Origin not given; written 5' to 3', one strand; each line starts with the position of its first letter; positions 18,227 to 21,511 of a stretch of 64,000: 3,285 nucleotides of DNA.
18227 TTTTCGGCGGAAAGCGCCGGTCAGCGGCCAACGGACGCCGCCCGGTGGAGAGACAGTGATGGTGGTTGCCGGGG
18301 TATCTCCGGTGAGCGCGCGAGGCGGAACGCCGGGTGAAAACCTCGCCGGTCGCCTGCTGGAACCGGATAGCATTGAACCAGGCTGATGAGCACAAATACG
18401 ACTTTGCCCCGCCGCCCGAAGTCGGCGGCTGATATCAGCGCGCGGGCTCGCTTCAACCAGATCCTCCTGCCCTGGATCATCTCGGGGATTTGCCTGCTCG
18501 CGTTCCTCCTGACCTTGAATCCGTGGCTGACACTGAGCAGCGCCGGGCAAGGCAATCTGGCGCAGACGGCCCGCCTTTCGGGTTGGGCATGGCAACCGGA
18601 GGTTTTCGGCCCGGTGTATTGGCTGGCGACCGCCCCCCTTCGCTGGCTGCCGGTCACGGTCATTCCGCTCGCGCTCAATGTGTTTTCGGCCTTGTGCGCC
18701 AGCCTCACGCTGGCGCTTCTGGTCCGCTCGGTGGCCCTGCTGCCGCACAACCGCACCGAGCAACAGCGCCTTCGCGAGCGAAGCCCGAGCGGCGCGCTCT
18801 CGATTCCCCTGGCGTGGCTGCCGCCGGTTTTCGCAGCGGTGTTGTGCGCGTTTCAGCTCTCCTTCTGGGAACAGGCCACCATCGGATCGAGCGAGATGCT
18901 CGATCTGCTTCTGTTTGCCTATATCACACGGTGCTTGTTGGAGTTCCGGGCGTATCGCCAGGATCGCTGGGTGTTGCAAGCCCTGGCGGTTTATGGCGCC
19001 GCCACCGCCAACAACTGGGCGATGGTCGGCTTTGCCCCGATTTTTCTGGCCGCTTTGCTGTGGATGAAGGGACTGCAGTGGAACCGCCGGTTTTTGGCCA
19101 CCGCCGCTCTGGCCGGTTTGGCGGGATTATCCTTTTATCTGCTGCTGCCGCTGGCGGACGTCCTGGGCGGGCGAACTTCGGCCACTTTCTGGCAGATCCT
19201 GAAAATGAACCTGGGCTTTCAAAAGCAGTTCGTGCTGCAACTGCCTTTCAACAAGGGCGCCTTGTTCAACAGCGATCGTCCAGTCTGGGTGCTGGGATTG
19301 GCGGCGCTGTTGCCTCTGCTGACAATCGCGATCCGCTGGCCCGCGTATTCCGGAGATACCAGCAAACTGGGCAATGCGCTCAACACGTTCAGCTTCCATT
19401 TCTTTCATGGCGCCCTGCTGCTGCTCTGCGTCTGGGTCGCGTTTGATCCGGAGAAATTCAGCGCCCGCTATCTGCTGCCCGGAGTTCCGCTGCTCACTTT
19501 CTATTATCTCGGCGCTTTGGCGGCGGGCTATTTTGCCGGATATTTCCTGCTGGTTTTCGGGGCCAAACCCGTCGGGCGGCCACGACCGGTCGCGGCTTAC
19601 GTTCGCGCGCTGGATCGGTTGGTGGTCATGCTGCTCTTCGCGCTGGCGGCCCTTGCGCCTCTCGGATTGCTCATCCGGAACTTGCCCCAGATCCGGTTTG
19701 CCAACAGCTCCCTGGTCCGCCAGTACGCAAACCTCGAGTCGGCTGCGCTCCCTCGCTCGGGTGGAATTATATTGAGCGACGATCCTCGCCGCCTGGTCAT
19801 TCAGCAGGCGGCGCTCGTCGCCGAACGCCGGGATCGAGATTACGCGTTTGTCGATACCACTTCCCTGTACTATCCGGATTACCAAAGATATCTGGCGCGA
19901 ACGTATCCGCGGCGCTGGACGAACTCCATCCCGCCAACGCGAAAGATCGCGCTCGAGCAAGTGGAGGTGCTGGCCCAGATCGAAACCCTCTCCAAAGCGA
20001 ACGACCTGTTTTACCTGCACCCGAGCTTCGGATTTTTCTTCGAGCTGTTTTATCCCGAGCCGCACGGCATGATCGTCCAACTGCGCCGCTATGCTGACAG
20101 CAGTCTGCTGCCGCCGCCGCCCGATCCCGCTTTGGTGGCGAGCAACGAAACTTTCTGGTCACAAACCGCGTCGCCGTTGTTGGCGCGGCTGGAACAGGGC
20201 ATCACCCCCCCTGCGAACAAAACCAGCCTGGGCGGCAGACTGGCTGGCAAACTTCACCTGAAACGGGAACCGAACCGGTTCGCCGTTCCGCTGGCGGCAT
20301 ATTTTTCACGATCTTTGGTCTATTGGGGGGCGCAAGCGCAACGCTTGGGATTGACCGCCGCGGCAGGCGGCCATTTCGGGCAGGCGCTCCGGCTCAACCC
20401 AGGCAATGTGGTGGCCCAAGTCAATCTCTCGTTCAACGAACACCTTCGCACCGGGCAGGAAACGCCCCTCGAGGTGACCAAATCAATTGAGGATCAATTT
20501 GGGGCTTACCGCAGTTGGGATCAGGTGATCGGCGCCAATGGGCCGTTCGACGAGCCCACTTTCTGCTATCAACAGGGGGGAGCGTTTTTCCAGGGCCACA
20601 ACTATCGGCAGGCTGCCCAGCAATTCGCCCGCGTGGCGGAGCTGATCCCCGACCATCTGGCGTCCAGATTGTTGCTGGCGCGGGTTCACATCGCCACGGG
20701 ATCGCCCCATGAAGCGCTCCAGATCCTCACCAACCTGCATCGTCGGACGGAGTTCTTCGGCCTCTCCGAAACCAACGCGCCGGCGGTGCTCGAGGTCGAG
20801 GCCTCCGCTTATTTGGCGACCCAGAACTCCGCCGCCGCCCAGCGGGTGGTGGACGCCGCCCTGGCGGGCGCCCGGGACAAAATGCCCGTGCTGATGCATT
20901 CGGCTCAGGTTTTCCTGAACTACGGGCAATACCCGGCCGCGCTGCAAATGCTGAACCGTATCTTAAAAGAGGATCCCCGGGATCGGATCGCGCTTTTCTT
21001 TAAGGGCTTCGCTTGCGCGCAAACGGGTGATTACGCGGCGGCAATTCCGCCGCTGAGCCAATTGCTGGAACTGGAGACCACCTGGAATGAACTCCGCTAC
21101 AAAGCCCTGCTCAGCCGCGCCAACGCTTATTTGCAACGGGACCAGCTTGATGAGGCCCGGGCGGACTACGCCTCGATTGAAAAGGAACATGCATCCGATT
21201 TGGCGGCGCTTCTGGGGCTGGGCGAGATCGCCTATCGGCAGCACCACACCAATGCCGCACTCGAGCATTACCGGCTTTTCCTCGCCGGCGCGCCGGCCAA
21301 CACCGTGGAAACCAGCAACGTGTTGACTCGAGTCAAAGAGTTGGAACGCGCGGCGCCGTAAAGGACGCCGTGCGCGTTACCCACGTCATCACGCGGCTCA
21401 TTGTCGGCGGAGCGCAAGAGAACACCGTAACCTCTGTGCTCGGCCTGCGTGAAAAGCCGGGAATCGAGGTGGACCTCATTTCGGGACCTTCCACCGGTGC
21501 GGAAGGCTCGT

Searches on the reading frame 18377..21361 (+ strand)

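Call 78: search_protein_families(library=pfam, proteins=[window:18377-21361:+], max_evalue=0.00001)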
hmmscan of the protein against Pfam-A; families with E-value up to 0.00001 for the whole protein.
window:18377-21361:+ (994 aa): 8 families
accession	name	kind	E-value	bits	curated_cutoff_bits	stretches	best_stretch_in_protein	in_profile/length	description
PF14559.12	TPR_19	-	1.2e-16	61.2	25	1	741-785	5-49/68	Tetratricopeptide repeat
PF13432.12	TPR_16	-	1.1e-12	48.5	32.7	1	843-896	4-57/65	Tetratricopeptide repeat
PF07719.23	TPR_2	-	1.6e-12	47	27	0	729-760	3-34/34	Tetratricopeptide repeat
PF13428.12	TPR_14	-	3.1e-10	40.1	23.5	0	841-876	6-41/44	Tetratricopeptide repeat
PF00515.34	TPR_1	-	5.9e-10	39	27.8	0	909-931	2-24/34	Tetratricopeptide repeat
PF12895.13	ANAPC3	-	3.6e-07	30.8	27.2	0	733-785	29-80/82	Anaphase-promoting complex, cyclosome, subunit 3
PF11028.14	TMEM260-like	-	1.4e-06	28.7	24.2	1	79-229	21-172/179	Protein O-mannosyl-transferase TMEM260-like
PF23914.1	TPR_CcmH_CycH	-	1.6e-06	28.5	42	0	812-899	60-150/158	Cytochrome c-type biogenesis protein H TPR domain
